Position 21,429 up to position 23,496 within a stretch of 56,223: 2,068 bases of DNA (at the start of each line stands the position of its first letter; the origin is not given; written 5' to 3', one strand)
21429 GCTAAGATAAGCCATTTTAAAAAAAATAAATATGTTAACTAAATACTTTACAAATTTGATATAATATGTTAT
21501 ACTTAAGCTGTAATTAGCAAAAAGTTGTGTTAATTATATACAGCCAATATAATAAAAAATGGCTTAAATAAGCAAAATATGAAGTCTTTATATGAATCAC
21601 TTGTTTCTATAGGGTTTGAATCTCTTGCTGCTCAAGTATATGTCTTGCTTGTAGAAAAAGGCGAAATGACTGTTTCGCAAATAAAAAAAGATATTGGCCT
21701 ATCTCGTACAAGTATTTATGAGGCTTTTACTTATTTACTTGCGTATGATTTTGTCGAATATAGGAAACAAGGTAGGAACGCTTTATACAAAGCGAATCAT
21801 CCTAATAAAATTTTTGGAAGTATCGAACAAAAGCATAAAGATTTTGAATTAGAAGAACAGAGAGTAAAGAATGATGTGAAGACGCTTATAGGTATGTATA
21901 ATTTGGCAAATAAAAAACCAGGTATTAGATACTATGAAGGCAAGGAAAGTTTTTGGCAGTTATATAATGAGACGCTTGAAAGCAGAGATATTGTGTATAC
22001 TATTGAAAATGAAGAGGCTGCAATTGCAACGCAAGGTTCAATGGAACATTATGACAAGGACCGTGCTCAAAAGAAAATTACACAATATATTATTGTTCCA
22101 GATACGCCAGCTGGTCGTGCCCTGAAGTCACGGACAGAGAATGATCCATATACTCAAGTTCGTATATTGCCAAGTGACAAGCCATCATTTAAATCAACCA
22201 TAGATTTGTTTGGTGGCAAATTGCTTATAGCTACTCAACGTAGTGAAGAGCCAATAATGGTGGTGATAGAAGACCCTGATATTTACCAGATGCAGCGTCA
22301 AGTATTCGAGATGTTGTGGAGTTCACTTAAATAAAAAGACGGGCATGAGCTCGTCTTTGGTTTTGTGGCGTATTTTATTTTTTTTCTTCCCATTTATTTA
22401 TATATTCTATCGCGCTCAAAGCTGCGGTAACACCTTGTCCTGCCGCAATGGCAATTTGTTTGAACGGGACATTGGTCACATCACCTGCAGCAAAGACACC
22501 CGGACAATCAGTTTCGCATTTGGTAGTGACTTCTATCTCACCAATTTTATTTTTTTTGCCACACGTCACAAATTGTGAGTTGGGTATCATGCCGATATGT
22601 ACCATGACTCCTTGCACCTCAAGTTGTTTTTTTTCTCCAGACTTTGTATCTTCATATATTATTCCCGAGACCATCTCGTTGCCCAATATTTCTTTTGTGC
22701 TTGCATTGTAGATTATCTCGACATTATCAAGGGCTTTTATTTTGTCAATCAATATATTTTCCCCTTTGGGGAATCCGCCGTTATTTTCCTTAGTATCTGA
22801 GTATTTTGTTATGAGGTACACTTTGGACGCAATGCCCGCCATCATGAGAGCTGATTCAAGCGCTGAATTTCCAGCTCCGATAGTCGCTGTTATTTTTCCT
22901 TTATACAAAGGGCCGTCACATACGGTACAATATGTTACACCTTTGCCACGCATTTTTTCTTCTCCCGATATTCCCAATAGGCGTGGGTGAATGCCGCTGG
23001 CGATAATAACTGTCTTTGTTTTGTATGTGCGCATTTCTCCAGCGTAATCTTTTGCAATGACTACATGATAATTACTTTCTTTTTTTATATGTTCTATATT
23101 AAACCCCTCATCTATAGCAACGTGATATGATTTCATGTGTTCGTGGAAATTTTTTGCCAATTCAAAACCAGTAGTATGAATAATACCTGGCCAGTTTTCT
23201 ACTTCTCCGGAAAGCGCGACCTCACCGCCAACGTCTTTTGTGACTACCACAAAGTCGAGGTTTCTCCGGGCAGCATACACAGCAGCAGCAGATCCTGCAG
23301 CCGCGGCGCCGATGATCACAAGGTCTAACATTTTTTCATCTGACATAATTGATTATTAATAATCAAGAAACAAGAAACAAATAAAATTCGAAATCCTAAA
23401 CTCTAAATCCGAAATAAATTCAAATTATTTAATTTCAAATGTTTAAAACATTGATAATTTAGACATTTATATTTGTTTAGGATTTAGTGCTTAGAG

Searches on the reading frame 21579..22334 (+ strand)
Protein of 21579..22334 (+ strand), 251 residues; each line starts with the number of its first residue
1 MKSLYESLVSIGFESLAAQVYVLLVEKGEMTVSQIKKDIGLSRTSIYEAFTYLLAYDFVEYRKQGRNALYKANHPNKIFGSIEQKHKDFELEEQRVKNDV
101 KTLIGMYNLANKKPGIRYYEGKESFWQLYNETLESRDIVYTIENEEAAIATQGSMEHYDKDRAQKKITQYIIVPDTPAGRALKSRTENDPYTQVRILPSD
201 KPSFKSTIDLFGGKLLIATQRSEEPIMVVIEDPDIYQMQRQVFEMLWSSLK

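Call 10: search_protein_families(library=pfam, proteins=[window:21579-22334:+], max_evalue=0.01)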
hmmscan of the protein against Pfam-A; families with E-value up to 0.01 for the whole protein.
window:21579-22334:+ (251 aa): 2 families
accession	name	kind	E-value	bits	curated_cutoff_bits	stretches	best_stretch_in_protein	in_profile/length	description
PF01978.25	TrmB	-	7.7e-13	48.5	25.6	1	10-75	3-67/68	Sugar-specific transcriptional regulator TrmB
PF08221.17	HTH_9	-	2.2e-06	28.1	23.4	1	4-61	2-59/62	RNA polymerase III subunit RPC82 helix-turn-helix domain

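Call 15: find_encoding_contigs(protein=window:21579-22334:+, flank=10000, max_places=10)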
Protein window:21579-22334:+ (251 aa): 21 contigs read that carry it; 10 places shown.
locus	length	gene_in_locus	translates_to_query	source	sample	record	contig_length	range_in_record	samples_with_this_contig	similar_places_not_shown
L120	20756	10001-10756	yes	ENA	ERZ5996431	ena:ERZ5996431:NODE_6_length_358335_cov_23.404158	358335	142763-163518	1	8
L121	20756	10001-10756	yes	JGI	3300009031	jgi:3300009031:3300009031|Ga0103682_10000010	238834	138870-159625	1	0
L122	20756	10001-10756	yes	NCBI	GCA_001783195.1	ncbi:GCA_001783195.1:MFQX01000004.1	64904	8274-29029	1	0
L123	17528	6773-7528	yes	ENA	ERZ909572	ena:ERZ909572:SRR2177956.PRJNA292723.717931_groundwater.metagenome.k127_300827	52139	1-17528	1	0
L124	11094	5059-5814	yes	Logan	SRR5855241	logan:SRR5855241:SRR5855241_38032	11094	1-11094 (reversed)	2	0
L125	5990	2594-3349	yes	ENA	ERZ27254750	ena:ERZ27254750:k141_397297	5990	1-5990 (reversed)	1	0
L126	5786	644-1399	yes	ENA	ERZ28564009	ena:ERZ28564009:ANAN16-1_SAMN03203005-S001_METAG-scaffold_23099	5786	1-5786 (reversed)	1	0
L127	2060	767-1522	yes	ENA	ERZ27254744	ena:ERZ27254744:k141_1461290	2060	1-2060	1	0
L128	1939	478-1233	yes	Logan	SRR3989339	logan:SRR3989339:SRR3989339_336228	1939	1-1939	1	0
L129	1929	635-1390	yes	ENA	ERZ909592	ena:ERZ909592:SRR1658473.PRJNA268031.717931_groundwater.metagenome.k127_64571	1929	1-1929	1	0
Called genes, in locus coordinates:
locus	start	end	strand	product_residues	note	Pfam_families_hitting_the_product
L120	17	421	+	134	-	PF00588:SpoU_methylase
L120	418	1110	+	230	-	PF10108:DNA_pol_B_exo2, PF13482:RNase_H_2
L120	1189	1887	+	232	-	-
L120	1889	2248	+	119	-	-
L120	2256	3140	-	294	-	PF02655:ATP-grasp_3 (weak), PF08443:RimK, PF02955:GSH-S_ATP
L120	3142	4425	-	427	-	PF01071:GARS_A (weak), PF02786:CPSase_L_D2 (faint), PF13535:ATP-grasp_4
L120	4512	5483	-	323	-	PF00294:PfkB, PF08543:Phos_pyr_kin (weak)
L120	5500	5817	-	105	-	-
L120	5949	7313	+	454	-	-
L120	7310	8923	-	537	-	PF13231:PMT_2 (weak)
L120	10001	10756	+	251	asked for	PF01978:TrmB, PF08221:HTH_9 (weak)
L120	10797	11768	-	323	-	PF07992:Pyr_redox_2, PF13738:Pyr_redox_3, PF00070:Pyr_redox (weak)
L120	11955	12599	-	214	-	PF00834:Ribul_P_3_epim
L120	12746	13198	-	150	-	PF02502:LacAB_rpiB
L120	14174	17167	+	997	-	PF00133:tRNA-synt_1, PF09334:tRNA-synt_1g (weak), PF08264:Anticodon_1, PF19302:DUF5915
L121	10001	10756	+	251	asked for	PF01978:TrmB, PF08221:HTH_9 (weak)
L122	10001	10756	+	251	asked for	PF01978:TrmB, PF08221:HTH_9 (weak)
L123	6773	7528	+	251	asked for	PF01978:TrmB, PF08221:HTH_9 (weak)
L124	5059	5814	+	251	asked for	PF01978:TrmB, PF08221:HTH_9 (weak)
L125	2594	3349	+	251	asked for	PF01978:TrmB, PF08221:HTH_9 (weak)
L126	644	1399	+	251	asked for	PF01978:TrmB, PF08221:HTH_9 (weak)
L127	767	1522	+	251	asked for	PF01978:TrmB, PF08221:HTH_9 (weak)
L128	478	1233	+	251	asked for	PF01978:TrmB, PF08221:HTH_9 (weak)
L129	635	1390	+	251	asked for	PF01978:TrmB, PF08221:HTH_9 (weak)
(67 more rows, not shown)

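Call 20: find_homologous_proteins(query=window:21579-22334:+, max_evalue=0.00001)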
Query window:21579-22334:+ (251 aa): 3 proteins with E <= 0.00001 among 266 candidates.
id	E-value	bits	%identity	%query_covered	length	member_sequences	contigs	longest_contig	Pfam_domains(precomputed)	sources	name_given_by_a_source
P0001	3.0e-94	333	99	63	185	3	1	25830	PF01978.26,PF08221.18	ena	-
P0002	1.1e-59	220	43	97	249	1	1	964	PF01978.26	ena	-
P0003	1.7e-10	59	100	15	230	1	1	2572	PF02397.23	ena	-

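Call 28: find_encoding_contigs(protein=P0002, flank=8000, max_places=3)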
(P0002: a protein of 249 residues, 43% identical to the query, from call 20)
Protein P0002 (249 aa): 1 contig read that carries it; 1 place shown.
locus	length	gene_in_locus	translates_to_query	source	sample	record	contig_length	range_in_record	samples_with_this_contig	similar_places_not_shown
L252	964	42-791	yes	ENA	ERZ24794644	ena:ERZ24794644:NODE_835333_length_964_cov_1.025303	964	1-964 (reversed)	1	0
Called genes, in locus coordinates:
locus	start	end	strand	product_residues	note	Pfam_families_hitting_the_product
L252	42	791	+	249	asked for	PF01978:TrmB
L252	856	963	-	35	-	?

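Call 29: find_encoding_contigs(protein=P0001, flank=8000, max_places=3)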
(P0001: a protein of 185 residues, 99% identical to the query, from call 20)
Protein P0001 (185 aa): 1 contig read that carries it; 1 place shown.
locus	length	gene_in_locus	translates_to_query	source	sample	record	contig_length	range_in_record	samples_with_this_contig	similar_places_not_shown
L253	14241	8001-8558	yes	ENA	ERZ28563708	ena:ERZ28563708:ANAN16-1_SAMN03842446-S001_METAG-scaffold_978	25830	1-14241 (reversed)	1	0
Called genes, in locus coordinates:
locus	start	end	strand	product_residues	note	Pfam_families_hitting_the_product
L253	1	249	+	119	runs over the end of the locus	-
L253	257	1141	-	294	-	PF02655:ATP-grasp_3 (weak), PF08443:RimK, PF02955:GSH-S_ATP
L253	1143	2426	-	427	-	PF01071:GARS_A (weak), PF02786:CPSase_L_D2 (faint), PF13535:ATP-grasp_4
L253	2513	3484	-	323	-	PF00294:PfkB, PF08543:Phos_pyr_kin (weak)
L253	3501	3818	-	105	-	-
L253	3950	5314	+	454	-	-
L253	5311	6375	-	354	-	-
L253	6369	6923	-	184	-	-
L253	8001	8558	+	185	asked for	PF08221:HTH_9 (weak), PF01978:TrmB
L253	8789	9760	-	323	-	PF07992:Pyr_redox_2, PF13738:Pyr_redox_3, PF00070:Pyr_redox (weak)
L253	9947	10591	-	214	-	PF00834:Ribul_P_3_epim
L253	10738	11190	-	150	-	PF02502:LacAB_rpiB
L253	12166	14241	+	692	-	?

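Call 38: search_protein_representatives(protein=window:21579-22334:+)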
Query: 251 residues. Proteins with E-value up to 0.001 (for the whole library): 4414; up to 1e-10: 1024; up to 1e-30: 36. The best 150 are listed.
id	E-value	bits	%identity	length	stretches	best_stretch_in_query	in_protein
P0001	9.5e-95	333.2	99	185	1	1-157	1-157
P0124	3.8e-78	278.9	51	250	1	9-251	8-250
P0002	3.4e-60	220.1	43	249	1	8-250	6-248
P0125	7.7e-55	202.6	39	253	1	4-250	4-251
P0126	2.1e-49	184.8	39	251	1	11-249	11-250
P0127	1.8e-43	165.4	33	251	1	2-248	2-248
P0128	2.1e-39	152.1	37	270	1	3-250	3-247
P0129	1.0e-38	149.9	34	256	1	3-251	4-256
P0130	1.2e-37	146.4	33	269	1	3-250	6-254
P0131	2.9e-37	145.1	34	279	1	7-248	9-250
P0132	4.0e-37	144.7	33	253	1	7-251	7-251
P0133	2.5e-36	142.0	31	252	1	5-250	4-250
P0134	5.9e-36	140.8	33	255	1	5-250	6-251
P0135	9.1e-36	140.2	33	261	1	3-248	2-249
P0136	3.8e-35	138.2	34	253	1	2-249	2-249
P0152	9.6e-32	127.0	49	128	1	1-124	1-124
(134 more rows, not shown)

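Call 40: find_homologous_proteins(query=A2, max_evalue=1e-20)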
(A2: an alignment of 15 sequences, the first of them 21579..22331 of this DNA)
Query A2 (15 sequences) (251 aa, profile of the alignment): 12 proteins with E <= 1e-20 among 5505 candidates.
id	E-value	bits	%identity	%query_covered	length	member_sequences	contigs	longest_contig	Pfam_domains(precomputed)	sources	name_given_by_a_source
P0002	1.6e-88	314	43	97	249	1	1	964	PF01978.26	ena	-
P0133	1.6e-87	311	31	99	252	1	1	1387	PF01978.26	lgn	-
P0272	6.7e-83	296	36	98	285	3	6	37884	PF01978.26,PF08221.18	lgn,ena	-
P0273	7.3e-81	289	32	100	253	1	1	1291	PF01978.26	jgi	jgi:sugar-specific transcriptional regulator TrmB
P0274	2.8e-69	251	33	97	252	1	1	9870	PF01978.26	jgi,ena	-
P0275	6.5e-69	250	31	97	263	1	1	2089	PF01978.26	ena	-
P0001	3.0e-59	219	99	63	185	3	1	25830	PF01978.26,PF08221.18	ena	-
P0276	6.8e-43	165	26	97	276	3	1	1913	PF01978.26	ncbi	-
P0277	3.3e-42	163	27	99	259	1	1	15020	PF01978.26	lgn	-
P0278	8.5e-42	161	30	99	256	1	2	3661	PF01978.26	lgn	-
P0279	1.7e-38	151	27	97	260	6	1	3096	PF01978.26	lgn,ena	-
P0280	1.3e-33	135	27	96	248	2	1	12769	PF01978.26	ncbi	-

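Call 41: find_encoding_contigs(protein=P0124, flank=6000, max_places=4)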
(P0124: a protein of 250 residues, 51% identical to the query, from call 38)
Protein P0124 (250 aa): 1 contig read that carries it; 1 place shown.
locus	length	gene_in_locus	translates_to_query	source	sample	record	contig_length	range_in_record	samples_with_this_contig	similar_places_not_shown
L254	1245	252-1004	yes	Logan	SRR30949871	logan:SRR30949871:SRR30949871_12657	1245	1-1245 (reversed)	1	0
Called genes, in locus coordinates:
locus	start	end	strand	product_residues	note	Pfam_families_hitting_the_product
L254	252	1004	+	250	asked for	PF01978:TrmB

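Call 42: find_encoding_contigs(protein=P0272, flank=6000, max_places=4)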
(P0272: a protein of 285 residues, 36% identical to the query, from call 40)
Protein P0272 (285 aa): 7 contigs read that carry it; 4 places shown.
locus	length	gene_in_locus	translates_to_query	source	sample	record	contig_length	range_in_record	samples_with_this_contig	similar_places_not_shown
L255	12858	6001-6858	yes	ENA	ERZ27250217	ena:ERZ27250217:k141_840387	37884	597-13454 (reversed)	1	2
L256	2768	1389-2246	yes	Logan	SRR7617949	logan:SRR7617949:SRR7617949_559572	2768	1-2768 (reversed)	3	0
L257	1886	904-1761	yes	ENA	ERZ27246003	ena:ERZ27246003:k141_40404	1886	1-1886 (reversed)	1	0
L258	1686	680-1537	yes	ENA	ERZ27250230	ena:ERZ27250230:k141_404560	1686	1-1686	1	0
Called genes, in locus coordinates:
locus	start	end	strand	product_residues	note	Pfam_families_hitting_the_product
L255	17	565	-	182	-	-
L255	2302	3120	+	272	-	PF01978:TrmB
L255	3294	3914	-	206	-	PF14512:TM1586_NiRdase (faint), PF00881:Nitroreductase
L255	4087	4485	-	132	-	-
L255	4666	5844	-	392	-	-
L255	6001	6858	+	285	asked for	PF01978:TrmB, PF08221:HTH_9 (faint)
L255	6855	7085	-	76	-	-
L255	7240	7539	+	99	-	-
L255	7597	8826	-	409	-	PF13263:PHP_C (weak), PF27218:MJ0043_C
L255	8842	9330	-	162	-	PF00078:RVT_1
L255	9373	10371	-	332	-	PF01933:CofD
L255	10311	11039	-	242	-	PF00483:NTP_transferase, PF01128:IspD (weak), PF02348:CTP_transf_3 (weak), PF12804:NTP_transf_3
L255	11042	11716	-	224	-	PF01066:CDP-OH_P_transf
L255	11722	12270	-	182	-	PF13489:Methyltransf_23 (weak)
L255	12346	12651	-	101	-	-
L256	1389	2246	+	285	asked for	PF01978:TrmB, PF08221:HTH_9 (faint)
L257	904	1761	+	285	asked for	PF01978:TrmB, PF08221:HTH_9 (faint)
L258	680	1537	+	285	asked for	PF01978:TrmB, PF08221:HTH_9 (faint)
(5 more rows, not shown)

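Call 48: search_solved_structures(query=A2, max_evalue=0.01)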
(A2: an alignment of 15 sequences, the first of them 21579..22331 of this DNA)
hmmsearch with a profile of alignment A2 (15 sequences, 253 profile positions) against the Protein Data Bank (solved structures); distinct sequences matched with E-value up to 0.01: 27.
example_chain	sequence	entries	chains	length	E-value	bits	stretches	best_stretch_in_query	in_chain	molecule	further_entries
5bqt_A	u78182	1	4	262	4.3e-09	39.4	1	10-252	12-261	Putative HTH-type transcriptional regulator TrmBL2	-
5box_A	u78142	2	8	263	4.4e-09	39.4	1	10-252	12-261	Putative HTH-type transcriptional regulator TrmBL2 | TrmBL2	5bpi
5bpd_A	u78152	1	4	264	4.4e-09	39.4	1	10-252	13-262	TrmBL2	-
1sfx_A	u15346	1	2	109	1.6e-07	34.3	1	5-80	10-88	Conserved hypothetical protein AF2008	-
3f6v_A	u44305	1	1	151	6.3e-07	32.3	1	22-80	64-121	Possible transcriptional regulator, ArsR family protein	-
1r22_A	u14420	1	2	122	1.8e-06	30.8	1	22-71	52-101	Transcriptional repressor smtB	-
1r1t_A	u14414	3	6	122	7.2e-06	28.8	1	22-71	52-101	Transcriptional repressor smtB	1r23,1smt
2kko_A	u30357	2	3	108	4.1e-05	26.4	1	24-72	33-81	POSSIBLE TRANSCRIPTIONAL REGULATORY PROTEIN (POSSIBLY ARSR-FAMILY) | Possible transcriptional regulatory arsR-family protein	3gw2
13ct_A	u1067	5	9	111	4.5e-05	26.2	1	24-76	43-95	Transcriptional regulator, ArsR family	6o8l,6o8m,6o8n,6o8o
6o8k_A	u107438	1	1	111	4.5e-05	26.2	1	24-76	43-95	Transcriptional regulator, ArsR family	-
1u2w_A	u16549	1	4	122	5.5e-05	25.9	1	8-91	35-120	Cadmium efflux system accessory protein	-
3f72_A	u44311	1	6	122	0.00045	22.9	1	8-71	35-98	Cadmium efflux system accessory protein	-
6cdb_A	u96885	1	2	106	0.00058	22.6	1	24-71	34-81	ArsR family transcriptional regulator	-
2kjb_A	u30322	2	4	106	0.00071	22.3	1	24-71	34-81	CzrA protein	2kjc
1r1u_A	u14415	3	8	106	0.00076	22.2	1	24-71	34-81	repressor protein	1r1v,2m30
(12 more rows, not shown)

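Call 49: search_protein_families(library=ncbifam, proteins=[window:21579-22334:+], max_evalue=0.01)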
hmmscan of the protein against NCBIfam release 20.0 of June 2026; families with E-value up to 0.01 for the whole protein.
window:21579-22334:+ (251 aa): 8 families
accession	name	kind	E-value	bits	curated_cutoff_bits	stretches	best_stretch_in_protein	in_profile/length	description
NF033788.1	HTH_metalloreg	subfamily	5.4e-07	29.3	55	1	19-75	15-71/77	metalloregulator ArsR/SmtB family transcription factor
NF053606.1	Sta1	subfamily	3.5e-05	23.8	80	1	17-85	22-96/100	Sta1 family transcriptional regulator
NF040939.2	trans_reg_lrs14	equivalog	0.00023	21.1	90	1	18-78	24-91/103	Lrs14 family HTH-type transcriptional regulator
TIGR01884.1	cas_HTH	subfamily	0.00081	18.8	60.2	1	18-73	145-199/202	CRISPR-associated CARF protein Csa3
NF047390.1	TransRegTrmBL1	equivalog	0.0022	17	650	1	8-85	10-86/341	HTH-type sugar sensing transcriptional regulator TrmBL1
NF047500.1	choline_R_CudC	equivalog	0.005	16.7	218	1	11-74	22-87/171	choline uptake/conversion transcriptional regulator CudC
NF053756.1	MreA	equivalog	0.0063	16.3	100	0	4-79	6-78/110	MreA family transcriptional regulator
NF033789.1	repress_SdpR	subfamily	0.009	15.9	100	0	24-73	16-65/79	autorepressor SdpR family transcription factor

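Call 53: find_encoding_contigs(protein=P0125, flank=5000, max_places=4)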
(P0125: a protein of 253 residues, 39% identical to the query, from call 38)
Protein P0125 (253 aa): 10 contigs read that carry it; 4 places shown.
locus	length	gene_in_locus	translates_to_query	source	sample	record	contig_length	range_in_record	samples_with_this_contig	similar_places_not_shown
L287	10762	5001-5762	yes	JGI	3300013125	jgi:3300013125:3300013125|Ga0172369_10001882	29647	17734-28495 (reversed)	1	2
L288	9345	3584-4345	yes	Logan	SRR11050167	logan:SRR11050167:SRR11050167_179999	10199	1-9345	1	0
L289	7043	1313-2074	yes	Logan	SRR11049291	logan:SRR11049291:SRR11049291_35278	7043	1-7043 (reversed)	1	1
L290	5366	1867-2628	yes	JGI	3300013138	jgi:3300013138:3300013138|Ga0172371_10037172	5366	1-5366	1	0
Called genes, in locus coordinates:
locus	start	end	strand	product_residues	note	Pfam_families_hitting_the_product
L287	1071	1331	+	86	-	PF01541:GIY-YIG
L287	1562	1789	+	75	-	-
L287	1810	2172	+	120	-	-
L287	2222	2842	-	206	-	PF00881:Nitroreductase, PF14512:TM1586_NiRdase (weak)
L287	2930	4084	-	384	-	-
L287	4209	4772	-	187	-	-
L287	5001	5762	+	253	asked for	PF01978:TrmB, PF08221:HTH_9, PF03965:Penicillinase_R (faint)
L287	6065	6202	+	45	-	-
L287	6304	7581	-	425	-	PF27218:MJ0043_C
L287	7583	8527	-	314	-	PF01933:CofD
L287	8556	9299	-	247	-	PF00483:NTP_transferase, PF01128:IspD (faint), PF12804:NTP_transf_3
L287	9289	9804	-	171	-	PF00293:NUDIX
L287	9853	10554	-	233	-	PF01066:CDP-OH_P_transf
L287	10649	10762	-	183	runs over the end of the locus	PF13489:Methyltransf_23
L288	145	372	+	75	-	-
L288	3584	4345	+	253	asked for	PF01978:TrmB, PF08221:HTH_9, PF03965:Penicillinase_R (faint)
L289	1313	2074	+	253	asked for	PF01978:TrmB, PF08221:HTH_9, PF03965:Penicillinase_R (faint)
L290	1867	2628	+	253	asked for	PF01978:TrmB, PF08221:HTH_9, PF03965:Penicillinase_R (faint)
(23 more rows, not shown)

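Call 54: find_encoding_contigs(protein=P0126, flank=5000, max_places=4)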
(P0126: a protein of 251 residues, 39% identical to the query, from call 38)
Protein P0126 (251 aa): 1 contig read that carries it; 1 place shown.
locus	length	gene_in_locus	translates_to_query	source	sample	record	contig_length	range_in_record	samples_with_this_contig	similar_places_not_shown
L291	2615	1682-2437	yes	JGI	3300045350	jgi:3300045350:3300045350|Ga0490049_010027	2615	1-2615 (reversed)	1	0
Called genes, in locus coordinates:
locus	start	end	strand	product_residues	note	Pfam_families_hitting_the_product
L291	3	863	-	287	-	?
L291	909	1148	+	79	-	-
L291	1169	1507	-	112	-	-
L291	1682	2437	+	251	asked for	PF01978:TrmB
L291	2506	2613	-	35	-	?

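Call 63: list_cluster_members(proteins=[P0124, P0002, window:21579-22331:+])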
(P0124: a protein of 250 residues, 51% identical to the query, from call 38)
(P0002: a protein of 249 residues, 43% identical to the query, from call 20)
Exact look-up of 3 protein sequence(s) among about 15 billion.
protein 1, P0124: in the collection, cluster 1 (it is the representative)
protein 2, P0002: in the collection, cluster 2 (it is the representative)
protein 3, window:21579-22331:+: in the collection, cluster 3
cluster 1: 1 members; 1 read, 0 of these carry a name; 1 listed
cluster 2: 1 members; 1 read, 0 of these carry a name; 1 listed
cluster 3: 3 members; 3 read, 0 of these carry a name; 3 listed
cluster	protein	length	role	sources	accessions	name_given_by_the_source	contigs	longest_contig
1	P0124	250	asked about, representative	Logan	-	-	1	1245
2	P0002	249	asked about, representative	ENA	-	-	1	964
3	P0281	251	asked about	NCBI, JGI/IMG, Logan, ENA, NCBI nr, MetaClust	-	-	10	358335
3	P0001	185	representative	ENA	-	-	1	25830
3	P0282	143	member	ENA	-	-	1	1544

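Call 71: search_protein_families(library=padloc, proteins=[window:21579-22334:+], max_evalue=0.01)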
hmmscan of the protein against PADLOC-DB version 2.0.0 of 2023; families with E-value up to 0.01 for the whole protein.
window:21579-22334:+ (251 aa): 6 families
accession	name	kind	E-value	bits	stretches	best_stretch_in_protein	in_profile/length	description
PDLC01875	CARF3--CARF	-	1.7e-05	22.7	1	14-73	145-204/219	-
PDLC01438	Csa3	-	0.00014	20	1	18-164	151-277/305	"CAS-I,CAS-II,CAS-III,CAS-IV,CAS-V,CAS-VI; associated_signaling"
PDLC01268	CasR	-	0.00039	18.4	1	19-71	128-175/179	"CAS-I,CAS-II,CAS-III,CAS-IV,CAS-V,CAS-VI; associated_signaling"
PDLC01720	Csa3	-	0.0012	17.3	1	11-75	21-91/118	Csa3_1_CAS-I-II-III-IV-V-VI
PDLC04368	PDC-M05A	-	0.0024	15.7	1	13-82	11-82/201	-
PDLC01434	CasR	-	0.0028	15.5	1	20-67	133-179/191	"CAS-I,CAS-II,CAS-III,CAS-IV,CAS-V,CAS-VI; associated_signaling"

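Call 79: find_encoding_contigs(protein=P0282, flank=3000, max_places=3)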
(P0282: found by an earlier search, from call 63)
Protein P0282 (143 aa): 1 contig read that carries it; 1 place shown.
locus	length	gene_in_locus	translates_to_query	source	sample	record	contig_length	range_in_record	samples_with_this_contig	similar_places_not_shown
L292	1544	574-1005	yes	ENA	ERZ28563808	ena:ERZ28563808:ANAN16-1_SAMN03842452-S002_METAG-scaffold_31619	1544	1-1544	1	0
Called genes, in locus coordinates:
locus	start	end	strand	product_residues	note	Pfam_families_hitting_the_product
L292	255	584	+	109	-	-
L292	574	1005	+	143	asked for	-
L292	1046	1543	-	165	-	?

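Call 87: find_encoding_contigs(protein=P0152, flank=8000, max_places=5)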
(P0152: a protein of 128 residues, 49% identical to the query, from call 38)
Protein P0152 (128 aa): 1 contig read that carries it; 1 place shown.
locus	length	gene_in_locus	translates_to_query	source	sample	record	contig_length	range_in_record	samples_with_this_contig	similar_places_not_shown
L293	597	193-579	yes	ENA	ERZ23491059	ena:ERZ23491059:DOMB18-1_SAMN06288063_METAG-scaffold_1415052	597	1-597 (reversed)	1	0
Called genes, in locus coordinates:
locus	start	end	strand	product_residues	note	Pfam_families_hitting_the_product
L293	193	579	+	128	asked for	PF01978:TrmB, PF03965:Penicillinase_R (weak)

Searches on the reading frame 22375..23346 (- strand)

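Call 10: search_protein_families(library=pfam, proteins=[window:22375-23346:-], max_evalue=0.01)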
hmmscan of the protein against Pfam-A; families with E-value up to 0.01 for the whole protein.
window:22375-23346:- (323 aa): 7 families
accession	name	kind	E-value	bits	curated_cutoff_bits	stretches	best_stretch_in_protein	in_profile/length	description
PF07992.20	Pyr_redox_2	-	1e-38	133.9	26.1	1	8-305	2-291/291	Pyridine nucleotide-disulphide oxidoreductase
PF13738.12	Pyr_redox_3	-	1.6e-18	67.4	30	1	57-288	77-305/305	Pyridine nucleotide-disulphide oxidoreductase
PF00070.33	Pyr_redox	-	7.4e-08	33.2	22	1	154-232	3-80/82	Pyridine nucleotide-disulphide oxidoreductase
PF00890.30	FAD_binding_2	-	0.00012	21.8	20.4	0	8-42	1-37/414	FAD binding domain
PF12831.13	FAD_oxidored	-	0.00088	19.1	27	1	8-42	1-37/416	FAD dependent oxidoreductase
PF01266.30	DAO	-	0.00091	19.3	27.9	0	8-41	1-35/353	FAD dependent oxidoreductase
PF13450.12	NAD_binding_8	-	0.0014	19.3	21.9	1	11-71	1-61/68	NAD(P)-binding Rossmann-like domain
